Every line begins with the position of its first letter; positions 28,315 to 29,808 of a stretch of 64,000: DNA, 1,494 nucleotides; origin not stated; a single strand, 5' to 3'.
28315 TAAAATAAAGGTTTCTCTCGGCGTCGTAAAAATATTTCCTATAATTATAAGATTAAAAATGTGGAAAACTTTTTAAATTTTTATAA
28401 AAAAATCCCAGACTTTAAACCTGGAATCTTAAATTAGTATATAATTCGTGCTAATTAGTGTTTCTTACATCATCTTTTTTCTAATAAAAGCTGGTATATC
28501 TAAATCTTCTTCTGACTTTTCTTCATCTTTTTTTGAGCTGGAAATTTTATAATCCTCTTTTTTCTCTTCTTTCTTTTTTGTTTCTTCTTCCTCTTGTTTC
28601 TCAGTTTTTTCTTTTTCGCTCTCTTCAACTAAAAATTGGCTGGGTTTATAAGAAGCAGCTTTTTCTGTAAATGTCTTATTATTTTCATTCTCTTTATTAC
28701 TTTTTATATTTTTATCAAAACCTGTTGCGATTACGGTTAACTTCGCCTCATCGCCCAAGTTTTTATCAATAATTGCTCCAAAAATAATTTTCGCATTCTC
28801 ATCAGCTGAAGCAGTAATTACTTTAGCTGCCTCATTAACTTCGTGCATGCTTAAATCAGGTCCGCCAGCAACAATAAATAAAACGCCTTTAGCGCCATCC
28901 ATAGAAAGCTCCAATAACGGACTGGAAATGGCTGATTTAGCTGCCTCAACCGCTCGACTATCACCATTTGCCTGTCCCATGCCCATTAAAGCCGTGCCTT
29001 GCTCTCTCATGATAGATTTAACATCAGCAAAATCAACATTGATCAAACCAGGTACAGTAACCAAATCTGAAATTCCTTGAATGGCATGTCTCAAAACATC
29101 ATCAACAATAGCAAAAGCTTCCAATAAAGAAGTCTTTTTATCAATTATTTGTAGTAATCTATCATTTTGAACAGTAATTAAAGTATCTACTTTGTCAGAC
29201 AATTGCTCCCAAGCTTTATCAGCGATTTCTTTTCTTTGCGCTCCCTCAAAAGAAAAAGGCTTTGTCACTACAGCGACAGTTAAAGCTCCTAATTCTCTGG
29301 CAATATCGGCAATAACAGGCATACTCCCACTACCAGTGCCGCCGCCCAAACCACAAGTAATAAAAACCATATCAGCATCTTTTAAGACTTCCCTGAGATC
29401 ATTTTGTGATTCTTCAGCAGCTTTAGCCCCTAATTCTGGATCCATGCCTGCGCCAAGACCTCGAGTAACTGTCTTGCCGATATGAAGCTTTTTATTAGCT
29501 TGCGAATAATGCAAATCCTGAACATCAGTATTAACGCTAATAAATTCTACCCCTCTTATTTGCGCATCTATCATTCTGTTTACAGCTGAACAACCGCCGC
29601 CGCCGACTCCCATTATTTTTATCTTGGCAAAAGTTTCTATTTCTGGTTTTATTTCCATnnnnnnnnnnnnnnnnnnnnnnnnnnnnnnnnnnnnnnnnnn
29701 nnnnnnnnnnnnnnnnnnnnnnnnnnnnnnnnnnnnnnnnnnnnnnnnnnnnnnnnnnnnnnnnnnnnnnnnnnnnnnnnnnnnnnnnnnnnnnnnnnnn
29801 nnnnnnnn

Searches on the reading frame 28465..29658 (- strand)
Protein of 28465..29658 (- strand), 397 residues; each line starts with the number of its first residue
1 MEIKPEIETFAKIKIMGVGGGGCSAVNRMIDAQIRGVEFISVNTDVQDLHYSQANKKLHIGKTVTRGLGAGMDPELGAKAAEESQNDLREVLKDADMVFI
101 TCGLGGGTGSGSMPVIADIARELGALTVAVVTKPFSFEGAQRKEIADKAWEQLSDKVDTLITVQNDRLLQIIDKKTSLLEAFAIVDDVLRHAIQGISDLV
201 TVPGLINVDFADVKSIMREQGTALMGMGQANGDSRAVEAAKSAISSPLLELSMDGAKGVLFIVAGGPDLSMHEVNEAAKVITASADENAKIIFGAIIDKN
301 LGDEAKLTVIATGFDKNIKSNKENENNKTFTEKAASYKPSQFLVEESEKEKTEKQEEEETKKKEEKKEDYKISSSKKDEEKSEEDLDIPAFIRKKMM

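Call 7: search_protein_families(library=pfam, proteins=[window:28465-29658:-], max_evalue=0.01)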
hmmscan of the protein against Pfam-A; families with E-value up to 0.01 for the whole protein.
window:28465-29658:- (397 aa): 2 families
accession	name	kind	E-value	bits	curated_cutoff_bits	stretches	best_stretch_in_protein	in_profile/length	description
PF00091.31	Tubulin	-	3.5e-47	161.6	33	1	12-173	1-190/190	Tubulin/FtsZ family, GTPase domain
PF12327.13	FtsZ_C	-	1.1e-33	115.8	27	1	221-315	1-95/95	FtsZ family, C-terminal domain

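Call 88: search_protein_families(library=pfam, proteins=[L023:513-9473:+, L017:1384-9417:+, L043:2852-9571:+], max_evalue=0.001)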
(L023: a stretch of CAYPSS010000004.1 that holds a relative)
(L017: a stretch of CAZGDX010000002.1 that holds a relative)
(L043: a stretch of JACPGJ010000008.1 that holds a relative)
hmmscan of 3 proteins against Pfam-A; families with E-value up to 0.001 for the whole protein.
L023:513-9473:+ (2987 aa): 6 families
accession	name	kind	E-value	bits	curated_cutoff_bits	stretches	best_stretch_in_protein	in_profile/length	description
PF01833.30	TIG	-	2.8e-18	66.1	20.9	2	434-504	1-66/84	IPT/TIG domain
PF13385.13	Laminin_G_3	-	5.6e-18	66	27.6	1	2033-2194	3-150/151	Concanavalin A-like lectin/glucanases superfamily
PF13205.12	Big_5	-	3.7e-11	44.1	23.6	0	967-1006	70-105/105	Bacterial Ig-like domain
PF18895.5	T4SS_pilin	-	3e-08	34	26.6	1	57-121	8-71/71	Type IV secretion system pilin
PF02210.31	Laminin_G_2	-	3.2e-07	31.3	22.9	1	2082-2184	21-123/126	Laminin G domain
PF00054.30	Laminin_G_1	-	0.00016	22.3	24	1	2082-2163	22-100/131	Laminin G domain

L017:1384-9417:+ (2678 aa): 5 families
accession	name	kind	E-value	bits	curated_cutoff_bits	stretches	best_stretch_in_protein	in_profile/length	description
PF13948.11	DUF4215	-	1.8e-38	131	27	4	2500-2545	4-47/47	Domain of unknown function (DUF4215)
PF13205.12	Big_5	-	1.5e-24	87.1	23.6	3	1599-1697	4-85/105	Bacterial Ig-like domain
PF01833.30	TIG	-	7.6e-17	61.5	20.9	1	520-591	3-78/84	IPT/TIG domain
PF18895.5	T4SS_pilin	-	4e-10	40.1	26.6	1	53-117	8-71/71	Type IV secretion system pilin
PF17957.7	Big_7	-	2.2e-08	35.1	24.1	1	269-345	1-70/70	Bacterial Ig domain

L043:2852-9571:+ (2240 aa): 4 families
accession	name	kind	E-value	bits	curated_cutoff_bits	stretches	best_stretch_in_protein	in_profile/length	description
PF13205.12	Big_5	-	9.2e-25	87.8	23.6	2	1616-1722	3-90/105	Bacterial Ig-like domain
PF01833.30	TIG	-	8.3e-14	51.8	20.9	1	1354-1438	1-83/84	IPT/TIG domain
PF18895.5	T4SS_pilin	-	1.8e-08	34.7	26.6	1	62-123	11-71/71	Type IV secretion system pilin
PF14734.12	DUF4469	-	0.00074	19.9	22.6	0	1156-1184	63-91/101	Domain of unknown function (DUF4469) with IG-like fold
